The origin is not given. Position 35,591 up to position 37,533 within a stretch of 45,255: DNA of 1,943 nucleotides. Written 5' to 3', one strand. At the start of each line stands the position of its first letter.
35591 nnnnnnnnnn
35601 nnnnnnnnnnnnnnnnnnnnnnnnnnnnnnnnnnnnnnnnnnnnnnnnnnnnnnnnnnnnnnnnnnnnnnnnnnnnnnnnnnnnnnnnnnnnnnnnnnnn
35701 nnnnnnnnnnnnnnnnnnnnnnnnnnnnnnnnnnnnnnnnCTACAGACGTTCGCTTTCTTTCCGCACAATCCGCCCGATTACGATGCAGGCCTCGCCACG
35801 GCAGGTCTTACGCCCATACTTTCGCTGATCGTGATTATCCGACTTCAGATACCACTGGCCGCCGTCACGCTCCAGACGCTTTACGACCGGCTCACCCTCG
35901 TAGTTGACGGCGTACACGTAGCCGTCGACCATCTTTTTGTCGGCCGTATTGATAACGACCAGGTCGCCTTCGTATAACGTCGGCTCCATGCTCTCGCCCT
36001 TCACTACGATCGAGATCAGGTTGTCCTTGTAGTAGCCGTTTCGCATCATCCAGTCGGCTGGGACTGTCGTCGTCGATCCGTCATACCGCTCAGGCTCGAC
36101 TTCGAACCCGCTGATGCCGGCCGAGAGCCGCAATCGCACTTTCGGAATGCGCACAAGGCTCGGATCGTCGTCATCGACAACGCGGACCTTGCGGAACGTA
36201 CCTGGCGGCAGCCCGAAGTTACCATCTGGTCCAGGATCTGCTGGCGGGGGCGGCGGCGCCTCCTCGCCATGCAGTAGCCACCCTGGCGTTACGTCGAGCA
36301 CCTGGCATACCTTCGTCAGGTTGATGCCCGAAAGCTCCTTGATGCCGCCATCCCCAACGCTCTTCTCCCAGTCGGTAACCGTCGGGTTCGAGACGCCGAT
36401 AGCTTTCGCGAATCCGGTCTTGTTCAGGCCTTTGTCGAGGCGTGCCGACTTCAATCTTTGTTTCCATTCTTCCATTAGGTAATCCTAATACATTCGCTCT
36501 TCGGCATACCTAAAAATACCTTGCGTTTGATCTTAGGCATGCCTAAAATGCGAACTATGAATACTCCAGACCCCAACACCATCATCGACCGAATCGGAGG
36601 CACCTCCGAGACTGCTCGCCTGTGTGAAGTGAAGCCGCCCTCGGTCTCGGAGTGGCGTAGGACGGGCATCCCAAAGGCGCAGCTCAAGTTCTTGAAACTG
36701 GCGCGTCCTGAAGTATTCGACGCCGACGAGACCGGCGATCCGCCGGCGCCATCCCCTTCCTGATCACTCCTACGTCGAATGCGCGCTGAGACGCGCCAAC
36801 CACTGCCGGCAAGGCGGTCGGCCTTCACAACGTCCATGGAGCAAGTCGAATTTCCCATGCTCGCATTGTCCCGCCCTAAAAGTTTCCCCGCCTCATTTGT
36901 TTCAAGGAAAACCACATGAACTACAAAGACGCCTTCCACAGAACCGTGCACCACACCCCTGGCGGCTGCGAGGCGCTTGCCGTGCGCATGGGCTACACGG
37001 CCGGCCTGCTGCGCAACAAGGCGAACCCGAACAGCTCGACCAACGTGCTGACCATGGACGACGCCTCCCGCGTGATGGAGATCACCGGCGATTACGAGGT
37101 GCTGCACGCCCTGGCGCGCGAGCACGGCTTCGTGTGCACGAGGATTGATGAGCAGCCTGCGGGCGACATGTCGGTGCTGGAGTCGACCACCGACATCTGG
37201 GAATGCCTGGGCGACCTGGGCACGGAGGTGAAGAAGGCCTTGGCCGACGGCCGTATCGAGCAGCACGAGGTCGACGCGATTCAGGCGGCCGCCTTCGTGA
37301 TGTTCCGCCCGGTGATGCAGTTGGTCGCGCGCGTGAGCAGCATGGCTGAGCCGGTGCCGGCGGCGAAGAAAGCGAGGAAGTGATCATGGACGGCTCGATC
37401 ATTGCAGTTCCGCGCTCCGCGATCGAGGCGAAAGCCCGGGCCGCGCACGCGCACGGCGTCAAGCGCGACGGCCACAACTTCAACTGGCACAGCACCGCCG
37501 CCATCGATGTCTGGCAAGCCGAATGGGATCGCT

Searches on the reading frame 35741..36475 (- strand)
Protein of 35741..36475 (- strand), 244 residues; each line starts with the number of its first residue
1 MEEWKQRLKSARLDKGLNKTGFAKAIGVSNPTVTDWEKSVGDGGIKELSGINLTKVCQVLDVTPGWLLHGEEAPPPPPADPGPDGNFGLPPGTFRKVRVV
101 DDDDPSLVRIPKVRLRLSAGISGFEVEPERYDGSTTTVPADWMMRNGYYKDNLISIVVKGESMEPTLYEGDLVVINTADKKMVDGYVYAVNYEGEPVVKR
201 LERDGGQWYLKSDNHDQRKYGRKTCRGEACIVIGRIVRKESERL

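Call 4: search_protein_families(library=pfam, proteins=[window:35741-36475:-], max_evalue=0.1)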
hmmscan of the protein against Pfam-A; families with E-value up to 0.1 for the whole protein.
window:35741-36475:- (244 aa): 6 families
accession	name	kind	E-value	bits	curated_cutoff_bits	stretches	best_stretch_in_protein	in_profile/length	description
PF00717.28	Peptidase_S24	-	1.1e-19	70.6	23.3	1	116-237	5-116/116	Peptidase S24-like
PF01381.28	HTH_3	-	7.8e-08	32.7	23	1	8-67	1-55/55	Helix-turn-helix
PF13443.12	HTH_26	-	0.00027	21.6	22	1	7-65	1-55/63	Cro/C1-type HTH DNA-binding domain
PF13560.12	HTH_31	-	0.013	16.2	27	1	6-38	4-36/64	Helix-turn-helix domain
PF10502.14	Peptidase_S26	-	0.024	15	22.9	1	156-200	26-76/168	Signal peptidase, peptidase S26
PF13384.12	HTH_23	-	0.086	13.1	24.6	0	14-38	15-39/50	Homeodomain-like domain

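Call 34: find_related_loci(query=window:35741-36475:-, collection=genome_contigs, flank=7000)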
Query window:35741-36475:- (244 aa) in genome_contigs; peptide patterns used: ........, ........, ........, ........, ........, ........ (x = any residue, [..] = any of these).
124 stretches matched a pattern, but none encodes a relative of the query by tblastn (E <= 1e-3).

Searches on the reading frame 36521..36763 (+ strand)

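Call 4: search_protein_families(library=pfam, proteins=[window:36521-36763:+], max_evalue=0.1)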
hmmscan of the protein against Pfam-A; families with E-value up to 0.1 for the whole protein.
window:36521-36763:+ (80 aa): 2 families
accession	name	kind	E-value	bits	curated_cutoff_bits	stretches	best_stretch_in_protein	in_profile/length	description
PF14549.12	P22_Cro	-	0.0036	17.5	30.2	1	18-52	2-35/60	DNA-binding transcriptional regulator Cro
PF15943.11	YdaS_toxin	-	0.008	16.4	30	1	21-51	4-36/65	Bacterial toxin YdaS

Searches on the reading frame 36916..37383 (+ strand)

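Call 4: search_protein_families(library=pfam, proteins=[window:36916-37383:+], max_evalue=0.1)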
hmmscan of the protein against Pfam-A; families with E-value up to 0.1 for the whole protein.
window:36916-37383:+ (155 aa): 1 family
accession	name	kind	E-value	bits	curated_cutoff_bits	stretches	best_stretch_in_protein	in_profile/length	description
PF06892.16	Phage_CP76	-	1e-37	129.7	26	1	3-143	3-146/146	Phage regulatory protein CII (CP76)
